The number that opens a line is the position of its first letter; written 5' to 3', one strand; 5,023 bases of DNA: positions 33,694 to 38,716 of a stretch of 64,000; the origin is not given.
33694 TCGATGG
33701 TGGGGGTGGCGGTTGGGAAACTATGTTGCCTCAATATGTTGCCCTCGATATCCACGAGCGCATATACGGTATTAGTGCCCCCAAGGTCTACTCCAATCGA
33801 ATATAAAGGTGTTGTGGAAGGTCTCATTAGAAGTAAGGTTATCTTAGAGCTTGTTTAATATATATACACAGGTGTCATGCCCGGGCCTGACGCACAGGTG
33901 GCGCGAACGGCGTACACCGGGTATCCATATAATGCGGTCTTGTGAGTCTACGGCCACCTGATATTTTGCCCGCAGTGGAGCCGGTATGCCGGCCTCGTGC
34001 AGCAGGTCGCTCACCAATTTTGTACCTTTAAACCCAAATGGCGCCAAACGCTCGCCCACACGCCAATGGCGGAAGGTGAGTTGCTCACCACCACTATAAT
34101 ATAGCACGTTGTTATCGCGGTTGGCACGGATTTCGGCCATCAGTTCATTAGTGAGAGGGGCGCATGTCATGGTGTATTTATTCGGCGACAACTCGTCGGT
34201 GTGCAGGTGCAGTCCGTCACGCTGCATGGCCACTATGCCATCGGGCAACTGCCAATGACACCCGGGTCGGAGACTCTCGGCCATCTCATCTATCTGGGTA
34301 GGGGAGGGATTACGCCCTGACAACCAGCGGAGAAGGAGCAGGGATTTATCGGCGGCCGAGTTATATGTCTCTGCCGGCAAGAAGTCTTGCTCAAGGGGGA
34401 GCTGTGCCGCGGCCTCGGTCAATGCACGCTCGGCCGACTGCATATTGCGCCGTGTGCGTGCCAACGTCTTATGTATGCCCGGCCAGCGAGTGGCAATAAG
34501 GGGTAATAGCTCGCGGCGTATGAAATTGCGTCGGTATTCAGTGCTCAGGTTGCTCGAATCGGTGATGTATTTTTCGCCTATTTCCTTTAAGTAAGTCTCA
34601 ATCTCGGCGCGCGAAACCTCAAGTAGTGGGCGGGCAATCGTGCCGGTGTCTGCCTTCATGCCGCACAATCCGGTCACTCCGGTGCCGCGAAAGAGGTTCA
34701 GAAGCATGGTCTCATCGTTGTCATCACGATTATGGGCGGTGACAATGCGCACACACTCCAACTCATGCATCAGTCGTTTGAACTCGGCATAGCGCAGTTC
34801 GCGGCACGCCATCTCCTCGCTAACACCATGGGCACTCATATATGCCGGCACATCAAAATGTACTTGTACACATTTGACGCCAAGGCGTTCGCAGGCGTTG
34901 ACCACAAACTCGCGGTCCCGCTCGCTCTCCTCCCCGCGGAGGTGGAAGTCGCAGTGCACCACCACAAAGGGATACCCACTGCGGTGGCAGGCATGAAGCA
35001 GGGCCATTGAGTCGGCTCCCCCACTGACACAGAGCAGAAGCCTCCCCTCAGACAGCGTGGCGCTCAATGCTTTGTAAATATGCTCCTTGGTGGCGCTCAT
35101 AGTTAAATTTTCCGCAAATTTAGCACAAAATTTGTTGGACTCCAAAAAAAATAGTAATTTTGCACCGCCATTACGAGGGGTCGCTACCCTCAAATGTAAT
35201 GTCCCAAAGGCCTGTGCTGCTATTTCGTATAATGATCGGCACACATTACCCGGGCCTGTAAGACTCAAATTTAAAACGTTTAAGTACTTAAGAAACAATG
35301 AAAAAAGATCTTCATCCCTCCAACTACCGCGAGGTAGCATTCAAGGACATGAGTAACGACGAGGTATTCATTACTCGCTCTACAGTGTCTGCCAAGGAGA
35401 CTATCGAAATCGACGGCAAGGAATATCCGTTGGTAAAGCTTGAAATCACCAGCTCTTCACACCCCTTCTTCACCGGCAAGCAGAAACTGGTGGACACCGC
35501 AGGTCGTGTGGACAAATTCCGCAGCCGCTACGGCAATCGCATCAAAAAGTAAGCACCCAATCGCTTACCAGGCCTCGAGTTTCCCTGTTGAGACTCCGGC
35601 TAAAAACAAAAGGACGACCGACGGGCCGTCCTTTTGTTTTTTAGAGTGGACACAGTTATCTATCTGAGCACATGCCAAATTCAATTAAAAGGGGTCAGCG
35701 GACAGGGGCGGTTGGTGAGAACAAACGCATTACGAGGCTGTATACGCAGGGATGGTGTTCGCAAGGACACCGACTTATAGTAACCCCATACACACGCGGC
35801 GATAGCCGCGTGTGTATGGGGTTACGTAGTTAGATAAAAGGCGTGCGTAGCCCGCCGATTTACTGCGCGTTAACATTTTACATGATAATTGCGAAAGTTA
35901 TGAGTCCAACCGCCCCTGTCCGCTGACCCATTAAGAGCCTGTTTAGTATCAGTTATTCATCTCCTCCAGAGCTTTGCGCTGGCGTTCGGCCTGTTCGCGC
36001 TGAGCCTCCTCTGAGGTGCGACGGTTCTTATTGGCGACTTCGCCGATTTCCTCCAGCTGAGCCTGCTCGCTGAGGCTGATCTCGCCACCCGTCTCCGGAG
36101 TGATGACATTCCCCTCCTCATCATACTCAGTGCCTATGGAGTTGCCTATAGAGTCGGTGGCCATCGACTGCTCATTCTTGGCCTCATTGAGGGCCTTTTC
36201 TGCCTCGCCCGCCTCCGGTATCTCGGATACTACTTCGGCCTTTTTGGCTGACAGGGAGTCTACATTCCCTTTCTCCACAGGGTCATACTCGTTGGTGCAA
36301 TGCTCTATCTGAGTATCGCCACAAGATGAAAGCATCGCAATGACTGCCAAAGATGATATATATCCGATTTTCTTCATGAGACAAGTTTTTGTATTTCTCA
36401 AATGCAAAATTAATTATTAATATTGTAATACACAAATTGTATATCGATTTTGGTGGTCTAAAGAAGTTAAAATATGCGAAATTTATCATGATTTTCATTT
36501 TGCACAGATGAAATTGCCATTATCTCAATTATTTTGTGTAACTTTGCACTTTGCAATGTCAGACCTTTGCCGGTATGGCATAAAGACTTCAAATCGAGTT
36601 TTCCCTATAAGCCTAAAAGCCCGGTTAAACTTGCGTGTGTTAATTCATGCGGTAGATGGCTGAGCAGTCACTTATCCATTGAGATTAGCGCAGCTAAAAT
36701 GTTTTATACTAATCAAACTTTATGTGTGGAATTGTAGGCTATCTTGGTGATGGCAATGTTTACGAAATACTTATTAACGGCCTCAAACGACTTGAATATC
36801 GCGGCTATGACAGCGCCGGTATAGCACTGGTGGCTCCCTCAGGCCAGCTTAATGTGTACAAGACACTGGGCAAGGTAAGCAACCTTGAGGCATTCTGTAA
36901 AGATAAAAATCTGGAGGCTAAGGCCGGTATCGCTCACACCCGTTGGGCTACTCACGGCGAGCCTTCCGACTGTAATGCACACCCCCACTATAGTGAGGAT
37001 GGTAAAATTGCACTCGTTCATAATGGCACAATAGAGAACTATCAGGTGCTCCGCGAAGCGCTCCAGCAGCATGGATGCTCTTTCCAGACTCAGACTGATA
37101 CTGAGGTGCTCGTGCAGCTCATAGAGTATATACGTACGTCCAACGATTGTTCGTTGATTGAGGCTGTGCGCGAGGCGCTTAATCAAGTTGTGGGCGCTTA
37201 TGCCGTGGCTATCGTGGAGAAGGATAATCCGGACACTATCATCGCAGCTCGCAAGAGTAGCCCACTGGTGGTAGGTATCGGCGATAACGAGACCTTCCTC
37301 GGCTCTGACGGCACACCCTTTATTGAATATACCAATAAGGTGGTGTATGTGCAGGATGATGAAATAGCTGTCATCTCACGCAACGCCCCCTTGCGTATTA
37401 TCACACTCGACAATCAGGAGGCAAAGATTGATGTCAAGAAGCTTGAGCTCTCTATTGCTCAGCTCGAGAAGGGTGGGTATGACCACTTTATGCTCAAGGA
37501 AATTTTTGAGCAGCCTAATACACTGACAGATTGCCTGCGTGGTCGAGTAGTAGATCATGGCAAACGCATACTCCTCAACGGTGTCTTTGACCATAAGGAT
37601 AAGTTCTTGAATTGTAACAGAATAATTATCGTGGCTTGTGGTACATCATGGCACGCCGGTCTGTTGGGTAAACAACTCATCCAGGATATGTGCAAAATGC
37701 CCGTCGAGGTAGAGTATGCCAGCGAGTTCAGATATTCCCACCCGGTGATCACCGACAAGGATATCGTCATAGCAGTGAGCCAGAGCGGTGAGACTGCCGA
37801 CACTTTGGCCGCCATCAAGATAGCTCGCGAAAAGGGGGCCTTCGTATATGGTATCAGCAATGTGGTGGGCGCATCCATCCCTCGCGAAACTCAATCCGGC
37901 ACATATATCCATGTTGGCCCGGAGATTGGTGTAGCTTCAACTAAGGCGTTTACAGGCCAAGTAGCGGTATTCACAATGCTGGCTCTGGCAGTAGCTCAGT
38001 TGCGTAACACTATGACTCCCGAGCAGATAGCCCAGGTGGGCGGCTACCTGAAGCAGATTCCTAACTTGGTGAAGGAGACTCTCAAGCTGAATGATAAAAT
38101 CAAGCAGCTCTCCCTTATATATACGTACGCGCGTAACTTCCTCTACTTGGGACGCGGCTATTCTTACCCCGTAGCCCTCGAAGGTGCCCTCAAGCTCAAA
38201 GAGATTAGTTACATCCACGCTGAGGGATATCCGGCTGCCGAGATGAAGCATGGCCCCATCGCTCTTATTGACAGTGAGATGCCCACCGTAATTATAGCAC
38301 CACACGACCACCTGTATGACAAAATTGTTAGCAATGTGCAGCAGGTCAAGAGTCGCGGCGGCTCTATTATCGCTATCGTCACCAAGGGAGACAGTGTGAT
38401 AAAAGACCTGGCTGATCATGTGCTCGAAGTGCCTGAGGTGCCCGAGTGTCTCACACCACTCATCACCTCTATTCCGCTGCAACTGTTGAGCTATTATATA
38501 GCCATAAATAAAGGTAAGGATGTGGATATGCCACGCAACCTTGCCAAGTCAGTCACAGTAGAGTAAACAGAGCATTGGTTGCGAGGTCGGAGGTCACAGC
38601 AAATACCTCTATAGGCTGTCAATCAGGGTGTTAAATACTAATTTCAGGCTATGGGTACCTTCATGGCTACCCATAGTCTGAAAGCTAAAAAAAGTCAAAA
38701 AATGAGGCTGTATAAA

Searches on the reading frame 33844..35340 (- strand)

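Call 64: search_protein_families(library=pfam, proteins=[window:33844-35340:-], max_evalue=0.00001)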
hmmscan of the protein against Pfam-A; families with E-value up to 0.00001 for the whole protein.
window:33844-35340:- (498 aa): 2 families
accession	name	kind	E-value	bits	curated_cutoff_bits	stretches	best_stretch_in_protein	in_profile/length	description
PF01171.26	ATP_bind_3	-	7.7e-47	159.8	27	1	101-277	2-182/182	PP-loop family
PF11734.13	TilS_C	-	8.8e-07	28.7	22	1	421-486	1-65/74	TilS substrate C-terminal domain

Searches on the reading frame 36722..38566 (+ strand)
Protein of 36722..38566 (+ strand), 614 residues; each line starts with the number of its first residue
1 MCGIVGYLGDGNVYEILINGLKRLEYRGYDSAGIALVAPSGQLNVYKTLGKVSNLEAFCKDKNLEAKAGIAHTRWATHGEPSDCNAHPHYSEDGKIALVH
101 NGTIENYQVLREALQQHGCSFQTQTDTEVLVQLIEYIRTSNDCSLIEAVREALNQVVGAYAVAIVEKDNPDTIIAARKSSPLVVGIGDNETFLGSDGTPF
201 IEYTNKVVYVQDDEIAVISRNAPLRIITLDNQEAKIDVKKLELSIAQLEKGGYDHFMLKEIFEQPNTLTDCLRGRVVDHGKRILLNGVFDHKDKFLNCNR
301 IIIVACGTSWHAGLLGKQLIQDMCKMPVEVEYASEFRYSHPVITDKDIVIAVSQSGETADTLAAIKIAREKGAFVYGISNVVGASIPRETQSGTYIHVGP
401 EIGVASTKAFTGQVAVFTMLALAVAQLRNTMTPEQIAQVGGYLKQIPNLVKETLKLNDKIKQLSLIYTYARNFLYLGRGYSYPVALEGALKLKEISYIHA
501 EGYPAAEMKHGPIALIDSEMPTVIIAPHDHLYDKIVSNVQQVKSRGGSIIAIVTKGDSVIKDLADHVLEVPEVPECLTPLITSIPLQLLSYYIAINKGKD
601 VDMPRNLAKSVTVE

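Call 64: search_protein_families(library=pfam, proteins=[window:36722-38566:+], max_evalue=0.00001)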
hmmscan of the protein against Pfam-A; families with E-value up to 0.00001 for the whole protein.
window:36722-38566:+ (614 aa): 4 families
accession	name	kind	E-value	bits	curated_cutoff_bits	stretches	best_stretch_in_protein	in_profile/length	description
PF01380.27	SIS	-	3.1e-63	211.8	25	2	470-596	5-130/131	SIS domain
PF13522.11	GATase_6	-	2e-24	86.5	27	1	65-195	9-129/130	Glutamine amidotransferase domain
PF13537.11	GATase_7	-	1.1e-16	61.4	25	1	82-195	9-116/123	Glutamine amidotransferase domain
PF13230.11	GATase_4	-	1.1e-07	31.5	23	0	53-158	58-164/272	Glutamine amidotransferases class-II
